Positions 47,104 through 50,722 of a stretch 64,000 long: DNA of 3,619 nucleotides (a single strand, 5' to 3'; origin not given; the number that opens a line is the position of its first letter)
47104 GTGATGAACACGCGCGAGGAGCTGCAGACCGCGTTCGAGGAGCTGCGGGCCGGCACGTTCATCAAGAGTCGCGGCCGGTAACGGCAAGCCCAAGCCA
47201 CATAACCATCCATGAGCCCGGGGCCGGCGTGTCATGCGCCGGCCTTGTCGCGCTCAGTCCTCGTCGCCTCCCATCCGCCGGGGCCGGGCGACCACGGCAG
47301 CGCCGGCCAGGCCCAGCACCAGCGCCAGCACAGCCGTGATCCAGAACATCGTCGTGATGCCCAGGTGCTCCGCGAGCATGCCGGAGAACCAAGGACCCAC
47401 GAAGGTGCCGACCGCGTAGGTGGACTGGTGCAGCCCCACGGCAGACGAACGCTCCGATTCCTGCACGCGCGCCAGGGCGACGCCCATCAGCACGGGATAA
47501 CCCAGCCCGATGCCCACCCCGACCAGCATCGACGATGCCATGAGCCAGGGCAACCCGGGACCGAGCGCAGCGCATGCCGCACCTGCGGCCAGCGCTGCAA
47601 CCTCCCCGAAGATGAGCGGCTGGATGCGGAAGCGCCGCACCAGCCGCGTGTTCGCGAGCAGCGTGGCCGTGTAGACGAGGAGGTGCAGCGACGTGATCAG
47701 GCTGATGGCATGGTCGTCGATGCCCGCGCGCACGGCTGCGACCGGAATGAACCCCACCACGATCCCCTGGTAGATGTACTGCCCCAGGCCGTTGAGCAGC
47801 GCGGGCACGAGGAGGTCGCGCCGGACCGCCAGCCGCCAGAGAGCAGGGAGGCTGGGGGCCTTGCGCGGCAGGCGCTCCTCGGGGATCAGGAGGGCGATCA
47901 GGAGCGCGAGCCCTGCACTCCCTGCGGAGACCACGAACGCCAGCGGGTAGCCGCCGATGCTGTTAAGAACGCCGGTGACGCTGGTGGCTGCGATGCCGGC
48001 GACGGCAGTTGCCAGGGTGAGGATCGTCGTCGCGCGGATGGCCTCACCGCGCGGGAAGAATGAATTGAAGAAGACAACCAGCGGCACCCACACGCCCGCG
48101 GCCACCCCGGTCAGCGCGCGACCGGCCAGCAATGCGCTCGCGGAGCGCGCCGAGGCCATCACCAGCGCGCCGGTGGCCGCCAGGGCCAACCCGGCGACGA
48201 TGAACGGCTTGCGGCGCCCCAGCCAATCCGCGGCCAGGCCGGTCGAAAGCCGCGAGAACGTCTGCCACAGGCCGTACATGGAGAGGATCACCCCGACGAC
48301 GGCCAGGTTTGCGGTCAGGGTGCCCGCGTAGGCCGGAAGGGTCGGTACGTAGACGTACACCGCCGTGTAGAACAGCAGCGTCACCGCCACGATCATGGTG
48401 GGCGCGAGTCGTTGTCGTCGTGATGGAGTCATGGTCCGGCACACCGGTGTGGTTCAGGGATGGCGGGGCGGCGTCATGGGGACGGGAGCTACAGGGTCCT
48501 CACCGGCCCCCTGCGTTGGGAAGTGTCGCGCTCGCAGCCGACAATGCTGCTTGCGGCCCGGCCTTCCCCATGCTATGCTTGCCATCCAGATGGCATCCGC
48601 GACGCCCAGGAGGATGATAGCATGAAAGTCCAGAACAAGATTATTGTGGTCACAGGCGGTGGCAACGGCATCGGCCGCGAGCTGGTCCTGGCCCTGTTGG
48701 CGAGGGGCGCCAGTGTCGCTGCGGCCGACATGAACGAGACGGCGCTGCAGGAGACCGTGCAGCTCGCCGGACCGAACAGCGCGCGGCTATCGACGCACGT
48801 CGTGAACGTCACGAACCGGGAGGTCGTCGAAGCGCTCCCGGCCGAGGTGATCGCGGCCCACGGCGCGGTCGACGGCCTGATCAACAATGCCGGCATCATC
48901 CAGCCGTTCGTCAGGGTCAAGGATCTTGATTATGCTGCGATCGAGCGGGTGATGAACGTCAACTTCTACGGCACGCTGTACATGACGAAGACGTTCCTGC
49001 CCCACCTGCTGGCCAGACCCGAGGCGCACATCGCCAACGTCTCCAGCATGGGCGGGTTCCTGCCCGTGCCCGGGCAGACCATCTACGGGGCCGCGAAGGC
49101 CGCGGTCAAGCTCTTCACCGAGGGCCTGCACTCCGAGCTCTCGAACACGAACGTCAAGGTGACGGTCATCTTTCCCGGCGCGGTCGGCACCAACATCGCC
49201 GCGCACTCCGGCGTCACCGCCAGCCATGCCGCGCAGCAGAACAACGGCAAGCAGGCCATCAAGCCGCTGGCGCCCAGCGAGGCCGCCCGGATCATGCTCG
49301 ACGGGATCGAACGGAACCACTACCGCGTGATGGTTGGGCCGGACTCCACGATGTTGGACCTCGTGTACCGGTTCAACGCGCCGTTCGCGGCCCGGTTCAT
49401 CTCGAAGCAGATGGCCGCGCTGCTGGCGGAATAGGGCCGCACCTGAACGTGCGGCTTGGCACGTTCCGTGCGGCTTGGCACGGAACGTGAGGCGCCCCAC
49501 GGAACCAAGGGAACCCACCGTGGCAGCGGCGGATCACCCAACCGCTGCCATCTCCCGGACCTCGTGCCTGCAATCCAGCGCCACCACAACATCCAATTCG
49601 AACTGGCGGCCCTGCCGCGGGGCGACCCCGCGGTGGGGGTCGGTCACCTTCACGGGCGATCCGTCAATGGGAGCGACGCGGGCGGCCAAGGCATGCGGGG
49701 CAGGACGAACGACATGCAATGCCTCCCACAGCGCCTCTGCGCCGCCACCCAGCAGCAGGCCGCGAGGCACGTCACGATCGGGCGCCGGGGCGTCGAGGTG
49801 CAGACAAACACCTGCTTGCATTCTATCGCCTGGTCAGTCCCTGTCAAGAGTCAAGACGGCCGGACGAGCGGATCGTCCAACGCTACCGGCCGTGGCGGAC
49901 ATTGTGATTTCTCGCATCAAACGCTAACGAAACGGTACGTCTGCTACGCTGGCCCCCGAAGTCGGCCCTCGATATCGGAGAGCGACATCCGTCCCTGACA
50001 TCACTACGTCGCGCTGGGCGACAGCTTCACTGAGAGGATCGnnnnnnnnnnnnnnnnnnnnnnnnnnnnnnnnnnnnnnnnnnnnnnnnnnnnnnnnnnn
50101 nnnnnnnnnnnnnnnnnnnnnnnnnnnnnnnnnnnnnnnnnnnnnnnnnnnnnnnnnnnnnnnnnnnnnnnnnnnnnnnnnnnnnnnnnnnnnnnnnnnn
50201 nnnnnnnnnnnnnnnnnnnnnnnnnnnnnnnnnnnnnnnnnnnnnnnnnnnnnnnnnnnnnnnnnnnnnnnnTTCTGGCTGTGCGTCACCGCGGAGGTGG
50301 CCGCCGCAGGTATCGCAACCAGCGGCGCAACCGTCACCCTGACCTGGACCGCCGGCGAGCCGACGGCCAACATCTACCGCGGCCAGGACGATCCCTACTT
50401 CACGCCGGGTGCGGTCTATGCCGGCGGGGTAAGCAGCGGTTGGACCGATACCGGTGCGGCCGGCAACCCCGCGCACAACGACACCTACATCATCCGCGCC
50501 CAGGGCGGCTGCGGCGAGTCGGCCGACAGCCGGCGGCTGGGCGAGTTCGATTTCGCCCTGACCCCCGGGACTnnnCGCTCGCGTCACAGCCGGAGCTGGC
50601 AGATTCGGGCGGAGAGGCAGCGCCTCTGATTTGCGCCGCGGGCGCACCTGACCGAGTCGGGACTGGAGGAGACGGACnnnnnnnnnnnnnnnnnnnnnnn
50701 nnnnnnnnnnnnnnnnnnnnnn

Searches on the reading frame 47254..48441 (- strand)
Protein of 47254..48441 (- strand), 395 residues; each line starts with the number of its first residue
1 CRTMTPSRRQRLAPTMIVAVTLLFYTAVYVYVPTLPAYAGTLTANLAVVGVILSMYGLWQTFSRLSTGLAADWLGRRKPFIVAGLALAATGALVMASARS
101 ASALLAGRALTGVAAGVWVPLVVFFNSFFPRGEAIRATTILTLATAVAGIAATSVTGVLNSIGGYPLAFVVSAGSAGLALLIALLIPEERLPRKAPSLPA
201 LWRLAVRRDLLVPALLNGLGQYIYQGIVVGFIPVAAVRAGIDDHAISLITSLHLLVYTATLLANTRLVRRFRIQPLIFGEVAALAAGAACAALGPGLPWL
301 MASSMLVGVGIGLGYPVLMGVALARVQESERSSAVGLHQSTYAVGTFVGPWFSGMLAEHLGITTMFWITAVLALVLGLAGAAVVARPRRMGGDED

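Call 20: search_protein_families(library=pfam, proteins=[window:47254-48441:-], max_evalue=0.001)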
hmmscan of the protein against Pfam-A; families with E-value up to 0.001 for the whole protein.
window:47254-48441:- (395 aa): 4 families
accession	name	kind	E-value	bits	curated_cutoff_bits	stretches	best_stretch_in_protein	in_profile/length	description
PF07690.21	MFS_1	-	3.8e-42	144.9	33.4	2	219-388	6-176/347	Major Facilitator Superfamily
PF00083.30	Sugar_tr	-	9.2e-08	31.8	22.3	1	41-188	40-193/452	Sugar (and other) transporter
PF06779.20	MFS_4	-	5.8e-05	23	26.3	0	227-378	210-360/364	Uncharacterised MFS-type transporter YbfB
PF03092.22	BT1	-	0.00044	19.5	22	0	324-380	115-171/432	BT1 family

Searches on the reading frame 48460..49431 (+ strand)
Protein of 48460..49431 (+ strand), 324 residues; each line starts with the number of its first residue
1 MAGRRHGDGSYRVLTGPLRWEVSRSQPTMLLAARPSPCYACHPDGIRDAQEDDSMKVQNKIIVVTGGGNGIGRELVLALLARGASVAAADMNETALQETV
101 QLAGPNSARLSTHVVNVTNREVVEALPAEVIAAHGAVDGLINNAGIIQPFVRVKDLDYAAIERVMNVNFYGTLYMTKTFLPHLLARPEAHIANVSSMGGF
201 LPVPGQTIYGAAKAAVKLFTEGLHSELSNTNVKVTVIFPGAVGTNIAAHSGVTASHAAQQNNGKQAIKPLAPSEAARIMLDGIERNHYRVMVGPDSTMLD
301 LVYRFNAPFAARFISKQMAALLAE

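Call 20: search_protein_families(library=pfam, proteins=[window:48460-49431:+], max_evalue=0.001)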
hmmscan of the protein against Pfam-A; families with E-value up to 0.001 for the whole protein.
window:48460-49431:+ (324 aa): 5 families
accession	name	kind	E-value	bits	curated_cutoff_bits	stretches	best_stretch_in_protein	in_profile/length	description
PF00106.31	adh_short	-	6.9e-51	172.9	26.6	1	60-249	1-189/195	short chain dehydrogenase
PF13561.12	adh_short_C2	-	2.4e-34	119.4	27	1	69-262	6-195/236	Enoyl-(Acyl carrier protein) reductase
PF08659.16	KR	-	2.4e-12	47.6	22.6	1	62-225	3-165/180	KR domain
PF23441.1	SDR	-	8.9e-05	22.4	27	1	56-249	4-201/258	SDR-like rossmann domain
PF02882.25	THF_DHG_CYH_C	-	0.00017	21.4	27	1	32-102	9-79/160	Tetrahydrofolate dehydrogenase/cyclohydrolase, NAD(P)-binding domain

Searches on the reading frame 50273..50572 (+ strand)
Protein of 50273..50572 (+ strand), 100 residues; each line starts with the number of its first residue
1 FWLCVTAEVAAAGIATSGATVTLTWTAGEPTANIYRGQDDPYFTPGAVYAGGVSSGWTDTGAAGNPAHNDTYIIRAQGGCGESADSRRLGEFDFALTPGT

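Call 11: find_homologous_proteins(query=A1, max_evalue=0.001)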
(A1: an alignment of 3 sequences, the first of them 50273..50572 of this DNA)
Query A1 (3 sequences) (100 aa, profile of the alignment): 58 proteins with E <= 0.001 among 897 candidates.
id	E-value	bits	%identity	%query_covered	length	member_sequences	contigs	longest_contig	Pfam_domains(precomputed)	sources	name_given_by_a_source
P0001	1.4e-40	156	100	100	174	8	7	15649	-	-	-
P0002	4.5e-39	152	97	100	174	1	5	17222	-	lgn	-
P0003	2.5e-36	143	87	100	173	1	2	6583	-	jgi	-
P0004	2.7e-33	133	81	100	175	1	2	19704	-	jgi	jgi:hypothetical protein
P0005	1.5e-32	131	79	100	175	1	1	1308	-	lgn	-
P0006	1.2e-31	128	79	100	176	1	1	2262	-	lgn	-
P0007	6.3e-31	125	80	100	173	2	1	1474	-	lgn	-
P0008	7.2e-31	125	84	100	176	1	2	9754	-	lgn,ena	-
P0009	2.3e-29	120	76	100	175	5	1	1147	-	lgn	-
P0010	4.0e-29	120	74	100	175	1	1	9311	-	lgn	-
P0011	4.3e-28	116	34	99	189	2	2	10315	-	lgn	-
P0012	5.3e-27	113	34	100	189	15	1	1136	-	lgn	-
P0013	2.4e-22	98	53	69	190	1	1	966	-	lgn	-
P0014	3.8e-22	97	67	92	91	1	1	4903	-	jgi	jgi:hypothetical protein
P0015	4.7e-22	97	66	100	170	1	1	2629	-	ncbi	-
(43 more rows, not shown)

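Call 61: predict_structure(alignment_id=A4)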
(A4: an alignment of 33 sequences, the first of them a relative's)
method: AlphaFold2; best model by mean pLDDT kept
length: 174 residues; sequences in the alignment: 33
mean_pLDDT: 76.8   pTM: 0.57
mean pLDDT of the five models: 76.8, 75.1, 71.9, 71.7, 66.9
residues with pLDDT >= 90: 82; 70-90: 27; 50-70: 31; < 50: 34
segments of 3 or more residues with pLDDT < 50: 30-32, 34-55, 57-61
pLDDT, mean of each block of 10 residues (from residue 1): 66 76 54 45 44 47 52 66 96 97 93 96 94 96 97 93 93 76
secondary structure, 60 per line:
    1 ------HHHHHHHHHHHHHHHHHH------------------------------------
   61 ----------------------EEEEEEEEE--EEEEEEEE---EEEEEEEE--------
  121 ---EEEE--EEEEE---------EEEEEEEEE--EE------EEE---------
elements in order: H7-24 E83-91 E94-101 E105-112 E124-127 E130-134 E144-152 E163-165

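Call 72: search_protein_families(library=ncbifam, proteins=[window:50273-50572:+], max_evalue=10)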
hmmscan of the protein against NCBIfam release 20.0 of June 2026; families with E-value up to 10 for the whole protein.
window:50273-50572:+ (100 aa): 0 families
